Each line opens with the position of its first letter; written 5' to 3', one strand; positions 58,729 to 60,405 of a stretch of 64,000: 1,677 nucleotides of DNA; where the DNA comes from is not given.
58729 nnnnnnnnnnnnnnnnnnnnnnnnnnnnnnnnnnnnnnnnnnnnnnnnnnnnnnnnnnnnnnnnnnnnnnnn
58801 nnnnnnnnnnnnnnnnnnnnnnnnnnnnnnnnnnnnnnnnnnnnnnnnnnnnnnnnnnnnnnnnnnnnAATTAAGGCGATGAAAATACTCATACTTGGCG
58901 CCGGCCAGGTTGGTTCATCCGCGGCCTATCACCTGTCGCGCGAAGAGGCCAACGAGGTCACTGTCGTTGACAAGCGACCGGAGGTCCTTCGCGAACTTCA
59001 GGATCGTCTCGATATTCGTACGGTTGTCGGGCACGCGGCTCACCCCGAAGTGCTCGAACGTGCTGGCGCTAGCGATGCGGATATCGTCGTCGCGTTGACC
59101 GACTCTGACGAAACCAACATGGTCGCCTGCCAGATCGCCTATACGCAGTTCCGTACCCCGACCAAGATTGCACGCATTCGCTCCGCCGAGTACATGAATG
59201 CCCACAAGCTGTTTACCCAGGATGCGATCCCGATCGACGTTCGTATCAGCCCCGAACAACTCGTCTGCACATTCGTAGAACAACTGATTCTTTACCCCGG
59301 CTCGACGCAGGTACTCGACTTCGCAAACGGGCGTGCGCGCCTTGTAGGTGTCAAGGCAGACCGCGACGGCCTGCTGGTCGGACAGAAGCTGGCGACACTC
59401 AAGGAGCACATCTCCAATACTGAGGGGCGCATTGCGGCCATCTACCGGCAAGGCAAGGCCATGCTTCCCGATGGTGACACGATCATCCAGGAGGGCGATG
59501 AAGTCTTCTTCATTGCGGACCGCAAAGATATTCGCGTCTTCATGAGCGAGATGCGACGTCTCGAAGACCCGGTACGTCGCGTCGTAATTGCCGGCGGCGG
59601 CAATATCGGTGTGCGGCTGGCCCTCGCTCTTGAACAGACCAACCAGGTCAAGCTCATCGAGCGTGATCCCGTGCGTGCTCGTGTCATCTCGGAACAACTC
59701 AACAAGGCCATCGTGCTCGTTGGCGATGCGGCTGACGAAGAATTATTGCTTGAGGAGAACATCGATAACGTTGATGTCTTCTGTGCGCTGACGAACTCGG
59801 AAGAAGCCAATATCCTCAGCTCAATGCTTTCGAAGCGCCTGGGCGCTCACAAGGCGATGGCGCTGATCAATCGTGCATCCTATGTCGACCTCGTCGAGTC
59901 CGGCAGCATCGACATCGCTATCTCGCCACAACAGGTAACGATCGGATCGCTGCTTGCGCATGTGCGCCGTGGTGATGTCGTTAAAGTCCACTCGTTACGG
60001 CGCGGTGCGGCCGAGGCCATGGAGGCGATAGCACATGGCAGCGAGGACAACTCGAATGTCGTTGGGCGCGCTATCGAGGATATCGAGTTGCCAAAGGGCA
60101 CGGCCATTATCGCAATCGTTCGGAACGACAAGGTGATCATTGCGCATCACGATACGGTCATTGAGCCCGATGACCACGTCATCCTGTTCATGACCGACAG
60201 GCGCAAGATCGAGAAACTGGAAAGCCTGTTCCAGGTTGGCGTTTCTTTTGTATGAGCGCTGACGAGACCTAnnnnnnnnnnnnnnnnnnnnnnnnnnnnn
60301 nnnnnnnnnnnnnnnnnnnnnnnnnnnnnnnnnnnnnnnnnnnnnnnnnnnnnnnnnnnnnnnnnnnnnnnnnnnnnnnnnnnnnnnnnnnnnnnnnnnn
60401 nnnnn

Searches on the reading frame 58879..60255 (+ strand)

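Call 86: search_protein_families(library=pfam, proteins=[window:58879-60255:+], max_evalue=0.00001)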
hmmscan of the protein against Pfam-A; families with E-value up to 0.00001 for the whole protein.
window:58879-60255:+ (458 aa): 13 families
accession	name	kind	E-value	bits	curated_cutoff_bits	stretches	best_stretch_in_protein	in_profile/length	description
PF02254.24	TrkA_N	-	2.7e-49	166.8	23.8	2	3-110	1-106/116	TrkA-N domain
PF02080.26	TrkA_C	-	4e-26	91.1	27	2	390-451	8-70/71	TrkA-C domain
PF13241.12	NAD_binding_7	-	1.4e-10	42.1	22.1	0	2-87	9-82/104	Putative NAD(P)-binding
PF01266.30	DAO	-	1e-09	38.9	27.9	0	2-35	1-33/353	FAD dependent oxidoreductase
PF02558.23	ApbA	-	1.9e-09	37.8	22.2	0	3-71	1-71/150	Ketopantoate reductase PanE/ApbA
PF01488.26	Shikimate_DH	-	2.4e-09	37.9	24.3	0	2-78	14-87/138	Shikimate / quinate 5-dehydrogenase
PF00070.33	Pyr_redox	-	4.5e-09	37.1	22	0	234-265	1-33/82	Pyridine nucleotide-disulphide oxidoreductase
PF07992.20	Pyr_redox_2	-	5.8e-09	36.2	26.1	0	227-277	142-188/291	Pyridine nucleotide-disulphide oxidoreductase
PF03807.23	F420_oxidored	-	7.9e-09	36.4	21.6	0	2-52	1-52/94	NADP oxidoreductase coenzyme F420-dependent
PF01262.27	AlaDh_PNT_C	-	1.2e-08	35.1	23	0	2-71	30-97/214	Alanine dehydrogenase/PNT, C-terminal domain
PF03435.24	Sacchrp_dh_NADP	-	3.8e-08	34.2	25.1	0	3-74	1-76/129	Saccharopine dehydrogenase NADP binding domain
PF13460.12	NAD_binding_10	-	1.4e-06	28.8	27.2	0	8-79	3-73/184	NAD(P)H-binding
PF01210.29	NAD_Gly3P_dh_N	-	5e-06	27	23.1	0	2-61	1-59/158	NAD-dependent glycerol-3-phosphate dehydrogenase N-terminus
